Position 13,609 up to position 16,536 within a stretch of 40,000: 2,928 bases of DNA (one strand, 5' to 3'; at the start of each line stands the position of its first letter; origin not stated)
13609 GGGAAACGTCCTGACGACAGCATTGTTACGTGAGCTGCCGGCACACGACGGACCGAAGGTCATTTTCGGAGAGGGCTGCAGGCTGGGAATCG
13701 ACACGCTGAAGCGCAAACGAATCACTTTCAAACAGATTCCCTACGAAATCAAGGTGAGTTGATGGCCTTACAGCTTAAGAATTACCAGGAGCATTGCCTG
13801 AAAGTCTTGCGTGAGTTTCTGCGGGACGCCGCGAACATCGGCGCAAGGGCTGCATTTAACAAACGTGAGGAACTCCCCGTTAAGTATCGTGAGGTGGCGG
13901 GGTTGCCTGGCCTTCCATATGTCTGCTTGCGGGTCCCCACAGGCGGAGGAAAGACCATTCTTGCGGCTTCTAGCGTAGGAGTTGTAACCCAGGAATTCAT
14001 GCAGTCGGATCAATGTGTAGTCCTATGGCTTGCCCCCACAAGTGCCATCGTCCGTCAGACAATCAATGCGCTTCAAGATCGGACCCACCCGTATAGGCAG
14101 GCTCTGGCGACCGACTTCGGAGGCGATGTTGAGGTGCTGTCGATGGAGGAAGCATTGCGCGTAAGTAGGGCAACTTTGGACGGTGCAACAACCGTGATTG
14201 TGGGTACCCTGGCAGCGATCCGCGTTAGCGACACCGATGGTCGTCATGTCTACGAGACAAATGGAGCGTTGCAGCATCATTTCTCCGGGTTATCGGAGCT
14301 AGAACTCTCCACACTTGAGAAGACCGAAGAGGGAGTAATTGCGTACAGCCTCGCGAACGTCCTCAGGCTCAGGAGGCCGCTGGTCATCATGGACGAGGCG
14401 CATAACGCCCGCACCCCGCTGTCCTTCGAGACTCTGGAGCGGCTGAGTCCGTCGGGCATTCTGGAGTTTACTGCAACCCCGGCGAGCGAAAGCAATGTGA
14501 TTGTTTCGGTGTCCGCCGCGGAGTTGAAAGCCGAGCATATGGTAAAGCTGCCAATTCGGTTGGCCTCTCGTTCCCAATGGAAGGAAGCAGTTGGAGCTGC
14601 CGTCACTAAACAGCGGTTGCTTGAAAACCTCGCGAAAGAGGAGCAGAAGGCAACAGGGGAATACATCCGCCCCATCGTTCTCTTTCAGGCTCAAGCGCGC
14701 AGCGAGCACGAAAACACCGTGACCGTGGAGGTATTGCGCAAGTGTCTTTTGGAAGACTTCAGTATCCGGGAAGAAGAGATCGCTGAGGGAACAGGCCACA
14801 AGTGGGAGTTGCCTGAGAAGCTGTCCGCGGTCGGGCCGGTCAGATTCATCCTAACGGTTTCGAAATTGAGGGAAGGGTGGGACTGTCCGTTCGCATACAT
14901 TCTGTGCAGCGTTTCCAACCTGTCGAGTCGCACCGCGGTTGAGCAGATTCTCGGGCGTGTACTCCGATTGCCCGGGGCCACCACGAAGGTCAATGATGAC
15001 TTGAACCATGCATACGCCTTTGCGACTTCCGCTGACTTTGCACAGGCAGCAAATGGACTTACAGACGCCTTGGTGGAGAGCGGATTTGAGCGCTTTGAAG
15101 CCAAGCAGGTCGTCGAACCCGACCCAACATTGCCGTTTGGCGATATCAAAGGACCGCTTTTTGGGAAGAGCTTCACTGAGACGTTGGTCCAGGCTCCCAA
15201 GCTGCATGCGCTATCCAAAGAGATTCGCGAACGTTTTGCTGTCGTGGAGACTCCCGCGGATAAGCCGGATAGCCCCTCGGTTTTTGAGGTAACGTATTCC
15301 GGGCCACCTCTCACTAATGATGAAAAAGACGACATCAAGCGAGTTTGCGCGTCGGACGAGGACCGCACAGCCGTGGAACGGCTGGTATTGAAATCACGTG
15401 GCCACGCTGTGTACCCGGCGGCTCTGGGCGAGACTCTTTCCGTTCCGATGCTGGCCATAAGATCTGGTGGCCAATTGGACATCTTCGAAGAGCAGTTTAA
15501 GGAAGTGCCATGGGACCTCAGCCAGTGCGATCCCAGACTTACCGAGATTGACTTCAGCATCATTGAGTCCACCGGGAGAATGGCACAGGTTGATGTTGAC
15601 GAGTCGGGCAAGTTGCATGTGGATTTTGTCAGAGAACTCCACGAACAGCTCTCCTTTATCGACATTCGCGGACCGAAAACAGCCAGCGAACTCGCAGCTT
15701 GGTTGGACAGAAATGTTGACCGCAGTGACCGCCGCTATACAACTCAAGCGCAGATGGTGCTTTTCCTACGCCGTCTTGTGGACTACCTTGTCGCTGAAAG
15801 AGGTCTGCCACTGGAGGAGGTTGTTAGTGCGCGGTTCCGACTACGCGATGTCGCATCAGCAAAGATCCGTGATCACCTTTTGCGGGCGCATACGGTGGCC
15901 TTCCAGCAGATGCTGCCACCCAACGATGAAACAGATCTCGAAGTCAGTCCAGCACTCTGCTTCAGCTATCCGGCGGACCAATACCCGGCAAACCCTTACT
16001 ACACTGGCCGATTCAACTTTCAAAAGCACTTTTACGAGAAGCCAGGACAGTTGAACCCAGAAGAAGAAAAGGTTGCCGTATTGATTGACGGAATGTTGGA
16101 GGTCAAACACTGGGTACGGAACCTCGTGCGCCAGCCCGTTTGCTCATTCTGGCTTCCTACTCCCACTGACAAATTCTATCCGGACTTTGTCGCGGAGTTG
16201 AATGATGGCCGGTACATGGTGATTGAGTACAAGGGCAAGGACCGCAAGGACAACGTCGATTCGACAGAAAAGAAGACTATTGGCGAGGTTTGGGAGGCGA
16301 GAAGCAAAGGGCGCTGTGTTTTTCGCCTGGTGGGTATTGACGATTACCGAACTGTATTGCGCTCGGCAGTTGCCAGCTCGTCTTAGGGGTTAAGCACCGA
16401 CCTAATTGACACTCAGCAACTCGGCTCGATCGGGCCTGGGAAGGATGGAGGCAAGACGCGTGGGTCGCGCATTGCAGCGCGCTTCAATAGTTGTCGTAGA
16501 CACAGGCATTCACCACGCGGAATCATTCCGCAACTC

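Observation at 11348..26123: Casposon-like 14.7-kb element: 36-bp TIRs and an exact 14-bp target-site duplication around a Cas1 homologue and a family B DNA polymerase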

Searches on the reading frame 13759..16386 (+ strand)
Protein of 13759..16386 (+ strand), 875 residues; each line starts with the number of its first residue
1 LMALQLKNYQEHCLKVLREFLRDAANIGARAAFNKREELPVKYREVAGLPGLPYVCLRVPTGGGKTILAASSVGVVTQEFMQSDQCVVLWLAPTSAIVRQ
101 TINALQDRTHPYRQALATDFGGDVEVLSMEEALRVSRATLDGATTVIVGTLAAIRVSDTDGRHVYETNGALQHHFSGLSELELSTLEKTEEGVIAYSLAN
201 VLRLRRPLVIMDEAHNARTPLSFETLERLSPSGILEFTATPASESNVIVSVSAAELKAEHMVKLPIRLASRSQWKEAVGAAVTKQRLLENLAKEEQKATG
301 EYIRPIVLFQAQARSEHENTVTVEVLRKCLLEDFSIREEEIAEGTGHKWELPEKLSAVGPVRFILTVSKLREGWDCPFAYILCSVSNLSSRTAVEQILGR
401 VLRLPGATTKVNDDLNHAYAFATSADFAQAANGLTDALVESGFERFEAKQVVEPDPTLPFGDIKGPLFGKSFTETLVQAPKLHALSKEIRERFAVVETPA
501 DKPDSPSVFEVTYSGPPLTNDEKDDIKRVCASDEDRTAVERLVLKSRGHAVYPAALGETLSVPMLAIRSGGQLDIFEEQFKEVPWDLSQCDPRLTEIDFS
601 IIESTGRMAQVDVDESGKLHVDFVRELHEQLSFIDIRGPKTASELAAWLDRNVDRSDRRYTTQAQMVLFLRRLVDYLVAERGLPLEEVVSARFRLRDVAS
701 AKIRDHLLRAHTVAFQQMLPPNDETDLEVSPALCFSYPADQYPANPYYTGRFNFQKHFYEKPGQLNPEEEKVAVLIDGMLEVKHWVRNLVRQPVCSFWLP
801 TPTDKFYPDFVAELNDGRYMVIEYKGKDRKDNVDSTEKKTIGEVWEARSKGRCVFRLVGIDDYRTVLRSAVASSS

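Call 9: search_protein_families(library=pfam, proteins=[window:13759-16386:+], max_evalue=0.01)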
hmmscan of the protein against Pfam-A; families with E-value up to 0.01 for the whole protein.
window:13759-16386:+ (875 aa): 3 families
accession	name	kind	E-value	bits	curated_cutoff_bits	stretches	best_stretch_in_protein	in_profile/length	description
PF04851.21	ResIII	-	1.2e-12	48.5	22.5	1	5-242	3-163/164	Type III restriction enzyme, res subunit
PF00270.35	DEAD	-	2.2e-07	31.2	26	1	55-242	17-161/167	DEAD/DEAH box helicase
PF13401.12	AAA_22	-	0.0037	18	27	0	181-229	60-107/130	AAA domain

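Call 53: search_protein_families(library=padloc, proteins=[window:13759-16386:+], max_evalue=0.001)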
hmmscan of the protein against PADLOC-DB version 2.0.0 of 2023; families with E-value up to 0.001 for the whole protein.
window:13759-16386:+ (875 aa): 6 families
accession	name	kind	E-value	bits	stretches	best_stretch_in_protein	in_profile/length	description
PDLC03650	REase_III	-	5.1e-131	436.8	1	5-862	3-880/898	Type III restriction enzyme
PDLC03653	REase_III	-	1.5e-69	233.1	1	52-445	87-510/883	Type III restriction enzyme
PDLC03647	REase_III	-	6.4e-13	45.7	2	355-406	501-552/989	Type III restriction enzyme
PDLC03649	REase_III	-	1.4e-09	34.4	1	355-436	489-571/973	Type III restriction enzyme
PDLC03648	REase_III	-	3.8e-06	23.3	0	363-407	313-357/871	Type III restriction enzyme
PDLC04531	PDC-M23B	-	7.9e-05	18.9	1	55-148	316-406/1060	-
